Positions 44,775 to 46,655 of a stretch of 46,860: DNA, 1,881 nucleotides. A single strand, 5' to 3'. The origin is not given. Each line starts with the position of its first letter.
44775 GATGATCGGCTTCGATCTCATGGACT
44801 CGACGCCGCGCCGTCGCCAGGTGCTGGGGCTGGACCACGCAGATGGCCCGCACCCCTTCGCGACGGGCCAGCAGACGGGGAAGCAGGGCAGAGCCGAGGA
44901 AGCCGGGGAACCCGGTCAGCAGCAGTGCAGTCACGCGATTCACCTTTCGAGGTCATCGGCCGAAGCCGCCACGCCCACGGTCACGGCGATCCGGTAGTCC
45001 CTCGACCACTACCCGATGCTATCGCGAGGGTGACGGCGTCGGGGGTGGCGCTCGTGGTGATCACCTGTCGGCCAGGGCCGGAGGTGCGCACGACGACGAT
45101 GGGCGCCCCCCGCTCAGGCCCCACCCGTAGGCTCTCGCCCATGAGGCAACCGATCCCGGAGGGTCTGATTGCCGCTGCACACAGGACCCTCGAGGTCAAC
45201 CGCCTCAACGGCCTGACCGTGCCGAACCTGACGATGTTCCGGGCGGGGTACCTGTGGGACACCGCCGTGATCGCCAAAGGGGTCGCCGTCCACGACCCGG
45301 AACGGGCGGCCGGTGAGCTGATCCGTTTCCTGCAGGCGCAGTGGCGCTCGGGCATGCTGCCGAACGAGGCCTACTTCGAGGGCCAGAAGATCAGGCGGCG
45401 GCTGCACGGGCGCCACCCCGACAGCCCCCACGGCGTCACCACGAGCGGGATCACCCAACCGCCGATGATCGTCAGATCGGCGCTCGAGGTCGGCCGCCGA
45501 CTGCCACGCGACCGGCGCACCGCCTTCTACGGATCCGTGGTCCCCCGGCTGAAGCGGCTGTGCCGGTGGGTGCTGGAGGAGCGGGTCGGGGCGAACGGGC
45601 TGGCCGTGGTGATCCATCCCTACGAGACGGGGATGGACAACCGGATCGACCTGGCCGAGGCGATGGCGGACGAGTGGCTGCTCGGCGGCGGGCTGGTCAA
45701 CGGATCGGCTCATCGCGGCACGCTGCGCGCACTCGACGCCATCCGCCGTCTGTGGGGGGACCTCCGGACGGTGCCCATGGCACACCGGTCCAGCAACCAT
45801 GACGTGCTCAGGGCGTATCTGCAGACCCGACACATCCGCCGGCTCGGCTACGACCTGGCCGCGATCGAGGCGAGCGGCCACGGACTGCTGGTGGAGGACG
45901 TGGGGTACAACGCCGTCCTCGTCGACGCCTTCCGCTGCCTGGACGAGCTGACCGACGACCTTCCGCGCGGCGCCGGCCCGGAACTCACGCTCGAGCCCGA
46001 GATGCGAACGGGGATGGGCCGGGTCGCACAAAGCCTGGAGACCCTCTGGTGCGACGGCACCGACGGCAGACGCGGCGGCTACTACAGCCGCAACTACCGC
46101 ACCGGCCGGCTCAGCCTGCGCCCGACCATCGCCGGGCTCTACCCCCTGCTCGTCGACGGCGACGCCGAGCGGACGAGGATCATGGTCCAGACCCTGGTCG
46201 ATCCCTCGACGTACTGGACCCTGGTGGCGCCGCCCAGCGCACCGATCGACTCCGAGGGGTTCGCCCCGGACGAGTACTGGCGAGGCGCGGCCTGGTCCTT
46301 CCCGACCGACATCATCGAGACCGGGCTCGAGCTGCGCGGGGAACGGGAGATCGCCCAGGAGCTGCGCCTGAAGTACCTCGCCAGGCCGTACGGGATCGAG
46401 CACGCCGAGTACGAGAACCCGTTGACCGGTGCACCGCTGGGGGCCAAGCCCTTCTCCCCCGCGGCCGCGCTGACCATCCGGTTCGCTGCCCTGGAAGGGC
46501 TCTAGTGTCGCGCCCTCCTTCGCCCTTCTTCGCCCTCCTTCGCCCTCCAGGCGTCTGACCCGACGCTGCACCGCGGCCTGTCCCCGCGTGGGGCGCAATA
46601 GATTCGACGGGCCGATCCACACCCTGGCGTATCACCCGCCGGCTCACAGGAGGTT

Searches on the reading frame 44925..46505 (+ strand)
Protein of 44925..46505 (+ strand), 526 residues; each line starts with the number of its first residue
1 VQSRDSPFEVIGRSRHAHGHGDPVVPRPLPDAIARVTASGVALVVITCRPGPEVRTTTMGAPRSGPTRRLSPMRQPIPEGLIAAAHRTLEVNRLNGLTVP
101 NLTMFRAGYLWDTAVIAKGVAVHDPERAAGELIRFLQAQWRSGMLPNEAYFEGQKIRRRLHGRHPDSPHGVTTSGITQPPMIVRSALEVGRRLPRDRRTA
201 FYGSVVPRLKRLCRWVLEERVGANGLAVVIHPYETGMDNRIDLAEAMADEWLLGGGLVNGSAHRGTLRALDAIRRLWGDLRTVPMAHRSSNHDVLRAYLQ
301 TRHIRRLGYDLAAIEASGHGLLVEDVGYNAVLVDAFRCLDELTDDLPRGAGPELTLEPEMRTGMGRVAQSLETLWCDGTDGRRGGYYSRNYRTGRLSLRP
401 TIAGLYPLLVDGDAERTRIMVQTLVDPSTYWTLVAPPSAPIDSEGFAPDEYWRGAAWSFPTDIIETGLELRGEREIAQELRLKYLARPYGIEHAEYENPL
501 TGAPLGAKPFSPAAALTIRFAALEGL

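Call 3: search_protein_families(library=pfam, proteins=[window:44925-46505:+], max_evalue=0.01)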
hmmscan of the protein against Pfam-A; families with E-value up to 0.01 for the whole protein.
window:44925-46505:+ (526 aa): 1 family
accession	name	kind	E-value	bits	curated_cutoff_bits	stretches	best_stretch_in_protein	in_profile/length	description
PF22422.2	MGH1-like_GH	-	1.2e-49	170.2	27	1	110-511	6-354/356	Mannosylglycerate hydrolase MGH1-like glycoside hydrolase domain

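Call 4: search_protein_families(library=ncbifam, proteins=[window:44925-46505:+], max_evalue=0.01)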
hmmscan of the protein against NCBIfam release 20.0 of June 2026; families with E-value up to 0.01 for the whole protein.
window:44925-46505:+ (526 aa): 2 families
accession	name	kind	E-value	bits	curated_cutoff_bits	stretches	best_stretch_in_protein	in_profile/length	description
NF047898.1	GluglyHdase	equivalog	3.4e-42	144.7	550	1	81-518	8-438/442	glucosylglycerate hydrolase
NF007525.0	PRK10137.1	equivalog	1.1e-05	23.9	625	1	415-515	673-777/790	alpha-glucosidase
